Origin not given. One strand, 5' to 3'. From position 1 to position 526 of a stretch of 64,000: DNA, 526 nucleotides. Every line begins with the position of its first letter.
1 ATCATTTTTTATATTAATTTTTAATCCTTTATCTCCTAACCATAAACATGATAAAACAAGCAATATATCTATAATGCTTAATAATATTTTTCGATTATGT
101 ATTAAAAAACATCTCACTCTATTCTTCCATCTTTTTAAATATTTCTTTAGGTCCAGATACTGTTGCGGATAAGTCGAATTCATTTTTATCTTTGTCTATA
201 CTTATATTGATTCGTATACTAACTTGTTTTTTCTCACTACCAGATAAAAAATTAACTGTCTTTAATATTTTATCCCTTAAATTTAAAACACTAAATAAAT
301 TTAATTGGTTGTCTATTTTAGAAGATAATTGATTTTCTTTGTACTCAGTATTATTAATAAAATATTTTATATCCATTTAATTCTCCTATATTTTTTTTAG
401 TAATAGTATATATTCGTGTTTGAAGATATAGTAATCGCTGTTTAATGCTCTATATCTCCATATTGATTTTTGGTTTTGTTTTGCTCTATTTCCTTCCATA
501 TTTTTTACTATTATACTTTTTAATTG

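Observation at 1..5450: Composite anti-phage defense island around tRNA-Asn: type II RM (HNH nuclease, HTH controller, methyltransferase), dCMP deaminase, and a GmrSD-type type IV restriction enzyme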

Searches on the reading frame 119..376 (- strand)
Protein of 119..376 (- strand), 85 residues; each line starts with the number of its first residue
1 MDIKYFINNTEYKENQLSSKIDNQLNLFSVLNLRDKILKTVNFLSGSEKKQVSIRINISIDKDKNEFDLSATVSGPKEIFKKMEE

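Call 4: search_protein_families(library=pfam, proteins=[window:119-376:-], max_evalue=0.01)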
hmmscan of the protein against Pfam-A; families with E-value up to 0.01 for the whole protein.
window:119-376:- (85 aa): 0 families

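Call 5: search_protein_families(library=padloc, proteins=[window:119-376:-], max_evalue=0.01)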
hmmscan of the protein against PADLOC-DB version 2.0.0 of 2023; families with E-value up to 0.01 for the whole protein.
window:119-376:- (85 aa): 0 families

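Call 6: search_protein_families(library=ncbifam, proteins=[window:119-376:-], max_evalue=0.01)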
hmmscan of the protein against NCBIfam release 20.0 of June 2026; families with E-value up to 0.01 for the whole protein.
window:119-376:- (85 aa): 1 family
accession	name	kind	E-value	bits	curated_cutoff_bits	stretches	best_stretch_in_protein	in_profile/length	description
TIGR01166.1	cbiO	subfamily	0.009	15.5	211.8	1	2-61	89-145/190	cobalt ABC transporter, ATP-binding protein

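Call 50: search_protein_families(library=phrogs, proteins=[window:119-376:-], max_evalue=0.01)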
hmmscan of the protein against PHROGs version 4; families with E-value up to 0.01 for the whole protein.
window:119-376:- (85 aa): 0 families
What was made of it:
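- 119..376 (-): orf85, a small protein of no known family. It is the conserved upstream partner of the two-TM GAF protein and a candidate antitoxin or regulator. No Pfam, PADLOC or PHROG hit (calls 4, 5, 50).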
